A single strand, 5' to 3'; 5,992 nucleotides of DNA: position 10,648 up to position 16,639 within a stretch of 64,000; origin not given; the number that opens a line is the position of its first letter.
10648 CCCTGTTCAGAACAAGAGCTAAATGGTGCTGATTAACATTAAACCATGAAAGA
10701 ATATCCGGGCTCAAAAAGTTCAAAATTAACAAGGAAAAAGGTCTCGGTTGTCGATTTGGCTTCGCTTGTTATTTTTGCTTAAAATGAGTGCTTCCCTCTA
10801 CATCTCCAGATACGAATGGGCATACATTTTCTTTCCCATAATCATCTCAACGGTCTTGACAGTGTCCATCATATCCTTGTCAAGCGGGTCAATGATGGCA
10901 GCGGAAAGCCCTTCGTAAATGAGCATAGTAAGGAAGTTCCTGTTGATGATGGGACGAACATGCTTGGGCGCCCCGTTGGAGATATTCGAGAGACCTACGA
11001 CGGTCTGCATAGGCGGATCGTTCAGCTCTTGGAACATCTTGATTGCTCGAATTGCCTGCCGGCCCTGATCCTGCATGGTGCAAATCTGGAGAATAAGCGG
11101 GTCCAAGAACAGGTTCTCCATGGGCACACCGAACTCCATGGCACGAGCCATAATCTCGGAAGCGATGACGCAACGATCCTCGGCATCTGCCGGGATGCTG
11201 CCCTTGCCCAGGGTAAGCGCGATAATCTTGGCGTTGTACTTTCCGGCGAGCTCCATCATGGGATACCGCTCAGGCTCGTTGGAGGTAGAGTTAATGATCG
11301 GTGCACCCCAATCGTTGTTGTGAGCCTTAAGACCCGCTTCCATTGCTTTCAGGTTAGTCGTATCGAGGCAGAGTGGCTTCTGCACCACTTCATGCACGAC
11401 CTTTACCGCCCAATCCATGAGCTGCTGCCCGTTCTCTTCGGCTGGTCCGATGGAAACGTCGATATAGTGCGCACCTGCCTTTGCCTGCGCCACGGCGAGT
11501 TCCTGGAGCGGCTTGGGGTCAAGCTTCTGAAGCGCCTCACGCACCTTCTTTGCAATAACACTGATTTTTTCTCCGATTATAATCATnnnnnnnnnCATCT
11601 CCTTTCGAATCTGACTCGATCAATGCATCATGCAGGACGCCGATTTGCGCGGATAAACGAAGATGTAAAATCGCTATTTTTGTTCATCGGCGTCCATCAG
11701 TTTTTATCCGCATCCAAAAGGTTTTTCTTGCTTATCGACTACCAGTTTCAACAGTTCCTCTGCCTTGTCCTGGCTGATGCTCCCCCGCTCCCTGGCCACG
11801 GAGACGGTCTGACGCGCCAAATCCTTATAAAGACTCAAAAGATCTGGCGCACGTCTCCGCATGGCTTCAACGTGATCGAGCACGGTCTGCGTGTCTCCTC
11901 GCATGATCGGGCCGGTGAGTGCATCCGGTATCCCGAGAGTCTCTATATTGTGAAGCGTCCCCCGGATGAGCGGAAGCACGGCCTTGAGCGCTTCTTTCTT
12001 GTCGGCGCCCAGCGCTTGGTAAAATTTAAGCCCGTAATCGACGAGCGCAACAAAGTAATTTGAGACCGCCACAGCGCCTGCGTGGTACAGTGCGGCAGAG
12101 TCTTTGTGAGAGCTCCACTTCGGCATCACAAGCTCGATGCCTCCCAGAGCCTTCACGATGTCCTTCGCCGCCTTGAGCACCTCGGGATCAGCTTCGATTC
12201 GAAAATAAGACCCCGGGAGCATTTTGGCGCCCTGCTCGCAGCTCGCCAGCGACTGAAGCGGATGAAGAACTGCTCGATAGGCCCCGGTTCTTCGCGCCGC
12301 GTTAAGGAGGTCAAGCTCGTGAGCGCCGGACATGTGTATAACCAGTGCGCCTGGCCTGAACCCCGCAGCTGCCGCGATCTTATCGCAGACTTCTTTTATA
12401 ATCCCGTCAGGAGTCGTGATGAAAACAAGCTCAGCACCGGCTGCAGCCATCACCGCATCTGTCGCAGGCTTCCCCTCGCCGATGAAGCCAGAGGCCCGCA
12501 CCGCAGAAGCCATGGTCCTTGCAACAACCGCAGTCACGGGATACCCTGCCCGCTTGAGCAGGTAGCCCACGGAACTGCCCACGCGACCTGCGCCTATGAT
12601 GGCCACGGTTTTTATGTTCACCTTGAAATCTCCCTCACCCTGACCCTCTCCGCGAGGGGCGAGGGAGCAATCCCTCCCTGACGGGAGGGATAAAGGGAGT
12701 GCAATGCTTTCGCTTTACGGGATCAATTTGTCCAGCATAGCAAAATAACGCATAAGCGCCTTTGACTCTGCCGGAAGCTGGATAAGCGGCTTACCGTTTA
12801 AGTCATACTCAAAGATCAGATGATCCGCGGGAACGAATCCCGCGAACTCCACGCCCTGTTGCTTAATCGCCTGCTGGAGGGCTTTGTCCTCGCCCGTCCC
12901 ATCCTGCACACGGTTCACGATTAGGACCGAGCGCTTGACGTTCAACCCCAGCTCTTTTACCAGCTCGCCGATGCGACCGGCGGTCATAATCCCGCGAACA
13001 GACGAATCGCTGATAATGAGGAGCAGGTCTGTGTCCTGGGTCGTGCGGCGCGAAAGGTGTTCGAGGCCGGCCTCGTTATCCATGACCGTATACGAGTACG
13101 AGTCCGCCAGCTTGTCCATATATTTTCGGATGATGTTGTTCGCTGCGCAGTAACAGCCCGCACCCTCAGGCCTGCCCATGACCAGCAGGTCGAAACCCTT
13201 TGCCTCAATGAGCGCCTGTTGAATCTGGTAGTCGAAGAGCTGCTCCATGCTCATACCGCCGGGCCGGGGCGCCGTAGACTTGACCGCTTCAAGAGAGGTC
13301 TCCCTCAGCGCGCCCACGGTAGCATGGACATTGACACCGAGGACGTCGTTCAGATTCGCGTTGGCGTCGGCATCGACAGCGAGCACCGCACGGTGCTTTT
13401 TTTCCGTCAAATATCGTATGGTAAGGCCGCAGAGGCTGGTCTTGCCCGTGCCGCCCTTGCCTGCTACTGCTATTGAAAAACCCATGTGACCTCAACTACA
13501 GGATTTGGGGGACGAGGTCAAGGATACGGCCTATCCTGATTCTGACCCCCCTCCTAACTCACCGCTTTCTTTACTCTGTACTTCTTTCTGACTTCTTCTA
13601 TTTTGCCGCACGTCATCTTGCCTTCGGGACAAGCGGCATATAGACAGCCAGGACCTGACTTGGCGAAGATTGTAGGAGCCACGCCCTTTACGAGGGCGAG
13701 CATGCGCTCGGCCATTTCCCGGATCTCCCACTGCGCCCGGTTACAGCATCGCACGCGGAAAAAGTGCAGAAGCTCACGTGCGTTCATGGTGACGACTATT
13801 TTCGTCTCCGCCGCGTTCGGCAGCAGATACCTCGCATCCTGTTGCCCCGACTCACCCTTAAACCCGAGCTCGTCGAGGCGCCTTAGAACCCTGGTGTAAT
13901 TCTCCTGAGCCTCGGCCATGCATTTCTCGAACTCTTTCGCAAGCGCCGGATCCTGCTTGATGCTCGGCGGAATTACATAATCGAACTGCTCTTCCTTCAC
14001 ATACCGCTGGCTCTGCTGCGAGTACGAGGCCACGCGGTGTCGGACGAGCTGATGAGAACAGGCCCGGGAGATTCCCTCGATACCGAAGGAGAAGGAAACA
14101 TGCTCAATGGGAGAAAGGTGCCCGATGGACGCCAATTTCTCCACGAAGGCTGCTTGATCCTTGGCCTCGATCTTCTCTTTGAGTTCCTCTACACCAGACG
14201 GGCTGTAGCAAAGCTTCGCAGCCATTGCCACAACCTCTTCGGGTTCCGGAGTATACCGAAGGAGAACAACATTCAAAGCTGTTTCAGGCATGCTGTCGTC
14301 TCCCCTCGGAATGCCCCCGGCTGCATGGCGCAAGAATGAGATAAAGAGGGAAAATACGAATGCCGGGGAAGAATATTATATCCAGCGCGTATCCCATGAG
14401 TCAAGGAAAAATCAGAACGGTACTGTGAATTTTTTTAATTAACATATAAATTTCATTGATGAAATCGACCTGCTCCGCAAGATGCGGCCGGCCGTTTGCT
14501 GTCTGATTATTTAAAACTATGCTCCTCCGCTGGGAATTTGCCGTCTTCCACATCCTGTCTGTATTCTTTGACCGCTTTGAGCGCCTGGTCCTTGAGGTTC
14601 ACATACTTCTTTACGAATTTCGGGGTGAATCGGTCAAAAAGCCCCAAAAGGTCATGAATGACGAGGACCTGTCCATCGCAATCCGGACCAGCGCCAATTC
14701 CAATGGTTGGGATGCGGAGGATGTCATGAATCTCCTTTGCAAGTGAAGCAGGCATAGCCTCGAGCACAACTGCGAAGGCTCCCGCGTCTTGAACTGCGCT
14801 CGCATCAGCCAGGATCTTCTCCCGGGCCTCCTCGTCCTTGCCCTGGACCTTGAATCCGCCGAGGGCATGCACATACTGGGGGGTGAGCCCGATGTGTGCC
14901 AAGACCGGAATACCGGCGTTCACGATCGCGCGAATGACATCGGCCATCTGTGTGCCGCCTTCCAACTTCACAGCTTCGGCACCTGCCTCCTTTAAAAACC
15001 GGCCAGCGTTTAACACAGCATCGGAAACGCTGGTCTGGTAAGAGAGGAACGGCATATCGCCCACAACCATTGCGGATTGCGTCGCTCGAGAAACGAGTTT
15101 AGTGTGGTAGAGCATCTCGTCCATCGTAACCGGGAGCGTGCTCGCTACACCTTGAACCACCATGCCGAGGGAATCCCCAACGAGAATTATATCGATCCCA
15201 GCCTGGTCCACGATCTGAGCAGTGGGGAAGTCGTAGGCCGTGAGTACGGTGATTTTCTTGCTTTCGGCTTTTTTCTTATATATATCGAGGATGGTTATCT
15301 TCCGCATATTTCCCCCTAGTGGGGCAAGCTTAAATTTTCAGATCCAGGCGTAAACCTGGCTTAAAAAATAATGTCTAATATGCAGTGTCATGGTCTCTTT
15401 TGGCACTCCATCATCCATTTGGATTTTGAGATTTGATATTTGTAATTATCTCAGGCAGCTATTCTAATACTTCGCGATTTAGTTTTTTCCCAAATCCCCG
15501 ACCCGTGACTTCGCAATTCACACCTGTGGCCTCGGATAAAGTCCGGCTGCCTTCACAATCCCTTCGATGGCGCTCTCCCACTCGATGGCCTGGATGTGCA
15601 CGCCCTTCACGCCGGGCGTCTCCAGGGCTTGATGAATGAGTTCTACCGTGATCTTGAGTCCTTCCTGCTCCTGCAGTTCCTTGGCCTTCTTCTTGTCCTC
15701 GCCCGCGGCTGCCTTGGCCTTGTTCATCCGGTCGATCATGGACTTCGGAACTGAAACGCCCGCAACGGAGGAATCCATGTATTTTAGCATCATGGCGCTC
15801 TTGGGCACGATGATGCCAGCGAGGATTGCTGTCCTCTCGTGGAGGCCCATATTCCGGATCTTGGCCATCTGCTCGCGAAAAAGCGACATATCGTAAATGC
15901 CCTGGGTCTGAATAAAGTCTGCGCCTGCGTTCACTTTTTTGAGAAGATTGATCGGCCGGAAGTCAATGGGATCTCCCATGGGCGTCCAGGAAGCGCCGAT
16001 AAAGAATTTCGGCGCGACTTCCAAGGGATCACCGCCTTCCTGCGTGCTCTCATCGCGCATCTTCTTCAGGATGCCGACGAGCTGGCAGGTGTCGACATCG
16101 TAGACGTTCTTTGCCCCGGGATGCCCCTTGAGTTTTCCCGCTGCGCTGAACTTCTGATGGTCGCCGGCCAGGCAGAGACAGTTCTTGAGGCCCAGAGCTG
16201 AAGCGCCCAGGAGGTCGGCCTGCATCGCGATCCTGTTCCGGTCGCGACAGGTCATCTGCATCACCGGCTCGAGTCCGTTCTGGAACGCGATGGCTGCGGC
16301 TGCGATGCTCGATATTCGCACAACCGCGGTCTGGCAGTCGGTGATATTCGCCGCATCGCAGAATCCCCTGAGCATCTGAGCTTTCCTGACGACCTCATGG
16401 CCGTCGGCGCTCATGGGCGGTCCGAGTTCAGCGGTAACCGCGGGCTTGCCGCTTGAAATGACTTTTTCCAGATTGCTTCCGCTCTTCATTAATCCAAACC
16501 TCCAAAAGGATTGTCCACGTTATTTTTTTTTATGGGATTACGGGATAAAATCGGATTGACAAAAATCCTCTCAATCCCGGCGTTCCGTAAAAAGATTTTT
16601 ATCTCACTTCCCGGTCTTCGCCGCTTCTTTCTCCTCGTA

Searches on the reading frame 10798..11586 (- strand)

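Call 14: search_protein_families(library=pfam, proteins=[window:10798-11586:-], max_evalue=0.0001)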
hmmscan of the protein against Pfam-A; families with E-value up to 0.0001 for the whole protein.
window:10798-11586:- (262 aa): 1 family
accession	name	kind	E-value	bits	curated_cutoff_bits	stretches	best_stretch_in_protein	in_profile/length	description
PF00809.28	Pterin_bind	-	1.2e-20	74.7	25.5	1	19-232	15-243/244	Pterin binding enzyme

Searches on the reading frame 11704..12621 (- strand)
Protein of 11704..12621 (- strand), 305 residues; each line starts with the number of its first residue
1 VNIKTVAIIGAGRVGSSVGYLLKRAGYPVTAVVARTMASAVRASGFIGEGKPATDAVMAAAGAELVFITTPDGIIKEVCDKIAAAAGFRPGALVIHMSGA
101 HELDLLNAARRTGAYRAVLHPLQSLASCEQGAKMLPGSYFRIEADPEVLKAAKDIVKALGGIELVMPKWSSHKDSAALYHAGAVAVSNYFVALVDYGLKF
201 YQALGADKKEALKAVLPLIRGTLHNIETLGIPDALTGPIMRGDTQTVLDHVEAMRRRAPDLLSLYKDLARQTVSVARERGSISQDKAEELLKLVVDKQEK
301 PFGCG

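Call 14: search_protein_families(library=pfam, proteins=[window:11704-12621:-], max_evalue=0.0001)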
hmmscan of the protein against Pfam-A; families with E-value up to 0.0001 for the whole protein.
window:11704-12621:- (305 aa): 5 families
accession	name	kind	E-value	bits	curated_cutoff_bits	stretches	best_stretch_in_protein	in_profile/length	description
PF10728.14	DUF2520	-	1.3e-29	102.9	25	1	139-272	2-125/125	Domain of unknown function (DUF2520)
PF10727.15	Rossmann-like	-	1e-18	67.8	23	1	5-121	16-131/131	Rossmann-like domain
PF02558.23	ApbA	-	3.8e-07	30.3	22.2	1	6-85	1-89/150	Ketopantoate reductase PanE/ApbA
PF03807.23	F420_oxidored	-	1.7e-06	28.9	21.6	1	5-86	1-80/94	NADP oxidoreductase coenzyme F420-dependent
PF01266.30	DAO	-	6.6e-05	23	27.9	1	6-121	2-121/353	FAD dependent oxidoreductase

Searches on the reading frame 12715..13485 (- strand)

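Call 14: search_protein_families(library=pfam, proteins=[window:12715-13485:-], max_evalue=0.0001)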
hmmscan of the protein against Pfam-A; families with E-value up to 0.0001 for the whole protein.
window:12715-13485:- (256 aa): 3 families
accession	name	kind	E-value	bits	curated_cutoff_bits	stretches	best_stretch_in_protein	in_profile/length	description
PF01656.29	CbiA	-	1.6e-13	51.1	25.4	1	6-234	3-125/125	CobQ/CobB/MinD/ParA nucleotide binding domain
PF13614.12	AAA_31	-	4e-07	30.6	27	1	9-179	9-167/177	AAA domain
PF02374.21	ArsA_ATPase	-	6.4e-05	22.7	24.3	0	5-61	4-59/305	Anion-transporting ATPase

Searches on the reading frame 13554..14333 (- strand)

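Call 15: search_protein_families(library=pfam, proteins=[window:13554-14333:-], max_evalue=0.0001)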
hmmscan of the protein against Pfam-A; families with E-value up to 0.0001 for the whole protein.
window:13554-14333:- (259 aa): 1 family
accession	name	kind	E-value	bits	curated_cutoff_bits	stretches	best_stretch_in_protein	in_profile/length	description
PF02511.20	Thy1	-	1.2e-76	257.2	24.8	1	24-221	2-191/191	Thymidylate synthase complementing protein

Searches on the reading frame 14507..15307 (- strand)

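Call 6: search_protein_families(library=pfam, proteins=[window:14507-15307:-], max_evalue=0.001)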
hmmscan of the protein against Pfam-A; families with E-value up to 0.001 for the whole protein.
window:14507-15307:- (266 aa): 1 family
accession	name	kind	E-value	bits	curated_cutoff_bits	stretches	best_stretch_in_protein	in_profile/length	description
PF02548.21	Pantoate_transf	-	2e-119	398.2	28.7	1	3-261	1-259/259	Ketopantoate hydroxymethyltransferase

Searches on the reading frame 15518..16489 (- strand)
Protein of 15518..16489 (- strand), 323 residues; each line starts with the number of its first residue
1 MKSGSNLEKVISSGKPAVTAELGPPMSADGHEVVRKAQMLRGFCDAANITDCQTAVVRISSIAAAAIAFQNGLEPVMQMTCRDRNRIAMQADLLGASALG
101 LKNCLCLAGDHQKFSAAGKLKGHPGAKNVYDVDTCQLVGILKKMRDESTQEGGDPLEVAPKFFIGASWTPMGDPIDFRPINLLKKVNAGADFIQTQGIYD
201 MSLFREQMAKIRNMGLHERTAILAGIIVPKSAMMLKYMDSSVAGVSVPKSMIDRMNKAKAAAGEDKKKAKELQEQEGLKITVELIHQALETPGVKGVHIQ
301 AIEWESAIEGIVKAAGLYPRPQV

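Call 6: search_protein_families(library=pfam, proteins=[window:15518-16489:-], max_evalue=0.001)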
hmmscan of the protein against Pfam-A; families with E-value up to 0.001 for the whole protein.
window:15518-16489:- (323 aa): 1 family
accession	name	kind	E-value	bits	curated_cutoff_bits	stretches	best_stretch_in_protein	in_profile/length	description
PF02219.23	MTHFR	-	1.2e-34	120.5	24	1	7-316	2-287/287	Methylenetetrahydrofolate reductase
